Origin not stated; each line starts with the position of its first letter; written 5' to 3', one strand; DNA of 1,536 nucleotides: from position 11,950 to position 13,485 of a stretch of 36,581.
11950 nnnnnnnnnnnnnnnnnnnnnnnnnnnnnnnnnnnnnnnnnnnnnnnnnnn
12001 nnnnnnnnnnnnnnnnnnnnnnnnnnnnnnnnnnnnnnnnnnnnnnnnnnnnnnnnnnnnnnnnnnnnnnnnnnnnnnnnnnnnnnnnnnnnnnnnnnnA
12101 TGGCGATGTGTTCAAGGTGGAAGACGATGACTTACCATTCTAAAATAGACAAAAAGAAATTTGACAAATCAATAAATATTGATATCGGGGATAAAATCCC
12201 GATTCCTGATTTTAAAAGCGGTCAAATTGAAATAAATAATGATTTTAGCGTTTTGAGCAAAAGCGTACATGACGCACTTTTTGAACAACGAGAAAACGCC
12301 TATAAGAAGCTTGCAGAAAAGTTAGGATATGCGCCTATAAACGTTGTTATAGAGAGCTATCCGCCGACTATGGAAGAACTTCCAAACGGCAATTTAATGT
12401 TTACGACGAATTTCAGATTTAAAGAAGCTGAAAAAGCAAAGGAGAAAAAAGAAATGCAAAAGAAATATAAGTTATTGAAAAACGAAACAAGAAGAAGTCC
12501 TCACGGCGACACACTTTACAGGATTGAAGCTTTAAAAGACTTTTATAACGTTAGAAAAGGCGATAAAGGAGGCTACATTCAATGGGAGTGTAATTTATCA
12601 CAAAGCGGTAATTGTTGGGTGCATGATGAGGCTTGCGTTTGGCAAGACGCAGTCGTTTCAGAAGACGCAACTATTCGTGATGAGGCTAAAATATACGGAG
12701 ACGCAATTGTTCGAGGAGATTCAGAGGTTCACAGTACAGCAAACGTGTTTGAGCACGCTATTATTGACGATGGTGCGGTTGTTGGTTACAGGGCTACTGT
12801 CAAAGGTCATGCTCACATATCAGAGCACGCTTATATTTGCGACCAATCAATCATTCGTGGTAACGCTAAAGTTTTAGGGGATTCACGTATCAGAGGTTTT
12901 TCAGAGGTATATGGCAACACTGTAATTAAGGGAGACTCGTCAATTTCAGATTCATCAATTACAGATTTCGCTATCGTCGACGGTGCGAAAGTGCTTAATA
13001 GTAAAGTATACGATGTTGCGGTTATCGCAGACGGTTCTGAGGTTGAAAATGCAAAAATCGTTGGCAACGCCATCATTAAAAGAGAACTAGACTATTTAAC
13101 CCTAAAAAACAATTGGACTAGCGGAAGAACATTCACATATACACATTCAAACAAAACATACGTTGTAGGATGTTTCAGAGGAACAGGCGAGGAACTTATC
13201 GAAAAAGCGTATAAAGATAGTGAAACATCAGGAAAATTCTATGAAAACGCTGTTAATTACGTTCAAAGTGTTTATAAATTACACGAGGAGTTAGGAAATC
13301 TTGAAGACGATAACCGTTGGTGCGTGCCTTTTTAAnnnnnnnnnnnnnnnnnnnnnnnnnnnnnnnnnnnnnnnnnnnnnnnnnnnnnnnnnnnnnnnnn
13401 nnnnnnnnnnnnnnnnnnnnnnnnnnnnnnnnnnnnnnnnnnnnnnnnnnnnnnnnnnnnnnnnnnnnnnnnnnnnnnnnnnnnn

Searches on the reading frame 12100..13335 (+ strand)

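Call 51: search_protein_families(library=phrogs, proteins=[window:12100-13335:+], max_evalue=0.00001)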
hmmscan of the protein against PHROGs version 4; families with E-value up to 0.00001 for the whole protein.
window:12100-13335:+ (411 aa): 5 families
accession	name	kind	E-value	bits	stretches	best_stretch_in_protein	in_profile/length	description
phrog_7964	-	unknown function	2.1e-78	264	2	108-295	13-200/269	-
phrog_5070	-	unknown function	4.1e-52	177.3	1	119-286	1-173/182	-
phrog_20149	-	unknown function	6.8e-17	62.3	1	119-172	1-53/53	-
phrog_5353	-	unknown function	8.1e-16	59.3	1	167-370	10-216/256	-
phrog_36281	-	unknown function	3e-06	27.8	1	174-285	162-273/290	-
